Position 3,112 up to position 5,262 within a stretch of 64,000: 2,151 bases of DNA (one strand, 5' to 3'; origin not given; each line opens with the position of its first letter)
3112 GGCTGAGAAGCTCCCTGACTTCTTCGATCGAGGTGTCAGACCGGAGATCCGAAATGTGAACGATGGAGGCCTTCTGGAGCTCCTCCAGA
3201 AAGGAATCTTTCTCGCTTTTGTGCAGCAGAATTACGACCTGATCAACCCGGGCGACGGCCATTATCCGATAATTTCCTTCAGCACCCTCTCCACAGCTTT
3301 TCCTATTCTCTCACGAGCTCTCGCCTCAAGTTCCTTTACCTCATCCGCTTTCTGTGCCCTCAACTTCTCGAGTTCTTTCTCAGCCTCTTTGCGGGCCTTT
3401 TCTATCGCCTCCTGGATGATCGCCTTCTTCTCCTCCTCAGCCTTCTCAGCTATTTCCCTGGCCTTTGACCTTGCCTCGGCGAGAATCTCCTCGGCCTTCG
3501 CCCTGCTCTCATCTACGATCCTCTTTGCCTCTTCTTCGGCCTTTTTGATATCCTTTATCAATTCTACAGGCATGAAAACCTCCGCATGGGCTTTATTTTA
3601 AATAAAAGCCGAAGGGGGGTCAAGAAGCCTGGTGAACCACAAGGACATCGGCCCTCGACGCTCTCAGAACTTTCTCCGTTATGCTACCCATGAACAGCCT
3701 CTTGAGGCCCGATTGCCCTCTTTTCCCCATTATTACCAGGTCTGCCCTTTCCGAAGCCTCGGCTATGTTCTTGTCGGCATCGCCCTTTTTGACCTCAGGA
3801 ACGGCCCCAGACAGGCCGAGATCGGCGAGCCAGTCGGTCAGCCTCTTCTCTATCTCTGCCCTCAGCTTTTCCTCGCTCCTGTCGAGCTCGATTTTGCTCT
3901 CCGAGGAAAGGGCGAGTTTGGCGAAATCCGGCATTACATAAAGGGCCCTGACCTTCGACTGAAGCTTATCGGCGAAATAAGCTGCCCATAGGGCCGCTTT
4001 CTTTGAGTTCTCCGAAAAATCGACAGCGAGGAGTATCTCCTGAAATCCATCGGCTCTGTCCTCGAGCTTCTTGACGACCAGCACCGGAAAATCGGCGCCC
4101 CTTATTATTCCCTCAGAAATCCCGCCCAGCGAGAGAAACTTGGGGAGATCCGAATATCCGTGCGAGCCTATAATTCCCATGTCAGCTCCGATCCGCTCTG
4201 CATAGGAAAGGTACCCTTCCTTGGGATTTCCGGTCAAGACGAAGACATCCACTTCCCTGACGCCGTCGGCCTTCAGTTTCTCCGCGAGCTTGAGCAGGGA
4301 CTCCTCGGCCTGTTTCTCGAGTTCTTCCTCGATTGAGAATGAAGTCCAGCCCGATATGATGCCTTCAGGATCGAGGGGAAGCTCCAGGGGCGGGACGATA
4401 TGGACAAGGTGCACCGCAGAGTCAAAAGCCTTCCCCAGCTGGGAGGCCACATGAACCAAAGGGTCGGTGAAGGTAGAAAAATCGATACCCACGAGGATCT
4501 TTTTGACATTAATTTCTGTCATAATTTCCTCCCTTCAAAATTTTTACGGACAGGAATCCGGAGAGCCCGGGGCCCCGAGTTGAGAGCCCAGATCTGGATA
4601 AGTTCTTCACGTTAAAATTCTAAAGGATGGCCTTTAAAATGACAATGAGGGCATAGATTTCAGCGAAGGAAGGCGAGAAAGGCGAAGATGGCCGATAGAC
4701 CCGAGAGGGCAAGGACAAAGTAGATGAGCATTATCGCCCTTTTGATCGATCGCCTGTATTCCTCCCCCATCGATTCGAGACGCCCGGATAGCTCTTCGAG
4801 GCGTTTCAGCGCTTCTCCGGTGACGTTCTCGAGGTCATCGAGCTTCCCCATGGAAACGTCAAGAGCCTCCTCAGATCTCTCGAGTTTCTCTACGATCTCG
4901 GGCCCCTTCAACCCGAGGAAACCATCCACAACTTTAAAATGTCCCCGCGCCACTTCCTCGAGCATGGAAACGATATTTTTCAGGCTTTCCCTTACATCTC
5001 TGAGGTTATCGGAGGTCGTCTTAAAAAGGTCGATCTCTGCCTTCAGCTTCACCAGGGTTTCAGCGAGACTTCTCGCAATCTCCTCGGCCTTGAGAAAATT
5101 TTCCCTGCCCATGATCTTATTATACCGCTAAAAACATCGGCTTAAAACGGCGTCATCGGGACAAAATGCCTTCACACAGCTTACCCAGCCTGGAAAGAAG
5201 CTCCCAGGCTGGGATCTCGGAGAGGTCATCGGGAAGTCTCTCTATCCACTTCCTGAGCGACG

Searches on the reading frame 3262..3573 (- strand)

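Call 95: search_protein_families(library=pfam, proteins=[window:3262-3573:-], max_evalue=0.001)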
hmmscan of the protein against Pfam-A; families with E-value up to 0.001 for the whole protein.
window:3262-3573:- (103 aa): 1 family
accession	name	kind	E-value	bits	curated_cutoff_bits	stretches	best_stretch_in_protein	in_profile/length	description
PF16999.10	V-ATPase_G_2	-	2.5e-05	25.3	28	1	5-102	6-103/104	Vacuolar (H+)-ATPase G subunit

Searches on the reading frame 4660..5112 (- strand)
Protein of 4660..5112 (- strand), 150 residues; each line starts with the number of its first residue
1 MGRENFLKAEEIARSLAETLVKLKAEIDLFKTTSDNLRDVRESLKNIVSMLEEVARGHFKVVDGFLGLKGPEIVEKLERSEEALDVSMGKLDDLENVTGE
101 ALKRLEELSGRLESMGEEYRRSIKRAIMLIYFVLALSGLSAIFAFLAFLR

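Call 5: search_protein_families(library=pfam, proteins=[window:4660-5112:-], max_evalue=0.1)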
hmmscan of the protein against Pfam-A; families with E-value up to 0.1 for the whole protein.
window:4660-5112:- (150 aa): 7 families
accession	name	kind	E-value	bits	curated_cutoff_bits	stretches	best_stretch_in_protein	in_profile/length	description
PF04344.18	CheZ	-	0.00015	22.1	30.7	1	11-115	9-107/203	Chemotaxis phosphatase, CheZ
PF10779.14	XhlA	-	0.00056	20.5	34.7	1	72-117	1-46/67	Haemolysin XhlA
PF20155.4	TMP_3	-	0.026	14.7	41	0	76-141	19-87/192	Tape measure protein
PF01442.23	Apolipoprotein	-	0.032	14.4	90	0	10-125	40-154/190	Apolipoprotein A1/A4/E domain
PF04977.20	DivIC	-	0.048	13.9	28.9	0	15-59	21-65/80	Septum formation initiator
PF06160.17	EzrA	-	0.073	11.8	39.6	1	4-110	187-292/557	Septation ring formation regulator, EzrA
PF20379.3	DUF6674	-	0.098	12.7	28.5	0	11-126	123-225/251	Family of unknown function (DUF6674)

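Call 6: search_protein_families(library=padloc, proteins=[window:4660-5112:-], max_evalue=0.1)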
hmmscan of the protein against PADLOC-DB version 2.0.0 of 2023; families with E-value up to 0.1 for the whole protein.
window:4660-5112:- (150 aa): 2 families
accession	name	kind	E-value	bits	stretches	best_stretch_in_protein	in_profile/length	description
PDLC03863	LmuB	-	0.011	12.5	1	17-125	212-301/610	-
PDLC03859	LmuB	-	0.027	11.7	1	15-118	385-474/611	-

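Call 7: search_protein_families(library=ncbifam, proteins=[window:4660-5112:-], max_evalue=0.1)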
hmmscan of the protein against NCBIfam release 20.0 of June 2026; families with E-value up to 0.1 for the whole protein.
window:4660-5112:- (150 aa): 14 families
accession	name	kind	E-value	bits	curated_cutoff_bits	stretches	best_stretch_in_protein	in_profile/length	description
NF047515.1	SpiroCoCo_C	equivalog_domain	2e-05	23.9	125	1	5-55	29-79/313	SpiroCoCo family coiled-coil protein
NF045487.1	ASRP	equivalog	0.015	14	300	1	12-120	356-463/593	archaea-specific SMC-related protein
NF043058.1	T4SS_LegC2C7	subfamily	0.018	14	350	1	13-119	145-250/348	LegC2/C7 family Dot/Icm T4SS effector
NF002244.0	PRK01156.1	equivalog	0.021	12.9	847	1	26-120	160-235/895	DNA double-strand break repair ATPase Rad50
NF040882.1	cfpA_ASD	equivalog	0.023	13.5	500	1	10-63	289-339/605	cytoplasmic filament protein CfpA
TIGR04211.1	SH3_and_anchor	equivalog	0.024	14.3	65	0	4-39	125-160/198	TIGR04211 family SH3 domain-containing protein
NF033928.1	alph_xenorhab_A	subfamily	0.03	13.6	125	1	9-130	120-215/339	alpha-xenorhabdolysin family binary toxin subunit A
NF047388.1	SA1320_fam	subfamily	0.032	12.7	230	1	27-127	479-580/644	SA1320 family protein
TIGR02231.1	TIGR02231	subfamily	0.051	12.3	112.6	1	14-122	67-170/524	mucoidy inhibitor MuiA family protein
NF047516.1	LA_3659_fam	equivalog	0.059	12.9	36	0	8-55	62-109/221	LA_3659 family protein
NF047514.1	SpiroCoCo_N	equivalog_domain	0.059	12.9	75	0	8-55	62-109/221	SpiroCoCo family coiled-coil protein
NF003034.1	PRK03918.1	equivalog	0.06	11.3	700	1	13-119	475-586/878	DNA double-strand break repair ATPase Rad50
TIGR00293.1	TIGR00293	equivalog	0.093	12.8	53.9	0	14-55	2-43/129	prefoldin subunit alpha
TIGR02169.1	SMC_prok_A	equivalog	0.099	10.3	729.4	0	73-127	243-297/1165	chromosome segregation protein SMC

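Call 39: find_homologous_proteins(query=A4, max_evalue=0.001)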
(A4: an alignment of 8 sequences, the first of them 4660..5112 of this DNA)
Query A4 (8 sequences) (150 aa, profile of the alignment): 252 proteins with E <= 0.001 among 8000 candidates; the best 120 are listed.
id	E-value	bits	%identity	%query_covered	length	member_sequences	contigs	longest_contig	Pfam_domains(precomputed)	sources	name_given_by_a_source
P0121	1.9e-46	175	29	98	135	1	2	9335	-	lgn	-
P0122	2.8e-46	174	41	57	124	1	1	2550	-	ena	-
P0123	3.0e-46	174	38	52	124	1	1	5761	-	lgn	-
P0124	4.1e-46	174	34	61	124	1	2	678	-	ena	-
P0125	4.5e-46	174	41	57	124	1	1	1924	-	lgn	-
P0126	4.7e-46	174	34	53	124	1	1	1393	-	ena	-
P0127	6.1e-46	173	36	56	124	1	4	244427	-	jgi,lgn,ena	-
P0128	6.7e-46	173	34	62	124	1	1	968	-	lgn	-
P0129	7.0e-46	173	41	57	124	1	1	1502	-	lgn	-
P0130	7.6e-46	173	37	54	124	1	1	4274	-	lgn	-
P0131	9.2e-46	173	28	98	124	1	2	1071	-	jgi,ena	-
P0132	9.6e-46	173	38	52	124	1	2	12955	-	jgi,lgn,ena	-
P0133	1.0e-45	173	37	51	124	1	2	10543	-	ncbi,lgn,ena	-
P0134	1.1e-45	172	41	57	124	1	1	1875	-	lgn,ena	-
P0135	1.3e-45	172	36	58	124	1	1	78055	-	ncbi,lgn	ncbi:MAG: hypothetical protein ACREOW_00165 [Thermodesulfobacteriota bacterium]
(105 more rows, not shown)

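Call 99: search_protein_families(library=pfam, alignment_id=A4, max_evalue=0.01)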
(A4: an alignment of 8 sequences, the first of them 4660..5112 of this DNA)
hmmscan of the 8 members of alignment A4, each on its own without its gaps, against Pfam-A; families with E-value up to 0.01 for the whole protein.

A. member 1, window:4660-5112:- (150 aa): 2 families
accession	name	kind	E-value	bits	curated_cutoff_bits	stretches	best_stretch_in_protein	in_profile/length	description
PF04344.18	CheZ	-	0.00015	22.1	30.7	1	11-115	9-107/203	Chemotaxis phosphatase, CheZ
PF10779.14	XhlA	-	0.00056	20.5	34.7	1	72-117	1-46/67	Haemolysin XhlA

B. families by the number of members that match (of 8 scanned): 14 families
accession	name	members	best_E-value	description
PF04344.18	CheZ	2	0.00015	Chemotaxis phosphatase, CheZ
PF18595.6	Nuf2_DHR10-like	2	0.0024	Nuf2, DHR10-like domain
PF16746.10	BAR_3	1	6.3e-05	BAR domain of APPL family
PF06009.19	Laminin_II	1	0.0002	Laminin Domain II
PF10779.14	XhlA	1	0.00056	Haemolysin XhlA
PF05816.16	TelA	1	0.0012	Toxic anion resistance protein (TelA)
PF01442.23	Apolipoprotein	1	0.0015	Apolipoprotein A1/A4/E domain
PF04513.17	Baculo_PEP_C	1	0.0033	Baculovirus polyhedron envelope protein, PEP, C terminus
PF03938.19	OmpH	1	0.0033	Outer membrane protein (OmpH-like)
PF04716.19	ETC_C1_NDUFA5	1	0.0033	ETC complex I subunit conserved region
PF14233.11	DUF4335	1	0.0035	Domain of unknown function (DUF4335)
PF14407.11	Frankia_peptide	1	0.0046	Ribosomally synthesized peptide prototyped by Frankia Franean1_4349.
PF06705.16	SF-assemblin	1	0.0059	SF-assemblin/beta giardin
PF10157.14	BORCS6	1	0.0059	BLOC-1-related complex sub-unit 6 C-terminal helix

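Call 100: search_protein_families(library=phrogs, proteins=[window:4660-5112:-], max_evalue=0.001)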
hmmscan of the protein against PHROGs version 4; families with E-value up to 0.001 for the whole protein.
window:4660-5112:- (150 aa): 0 families
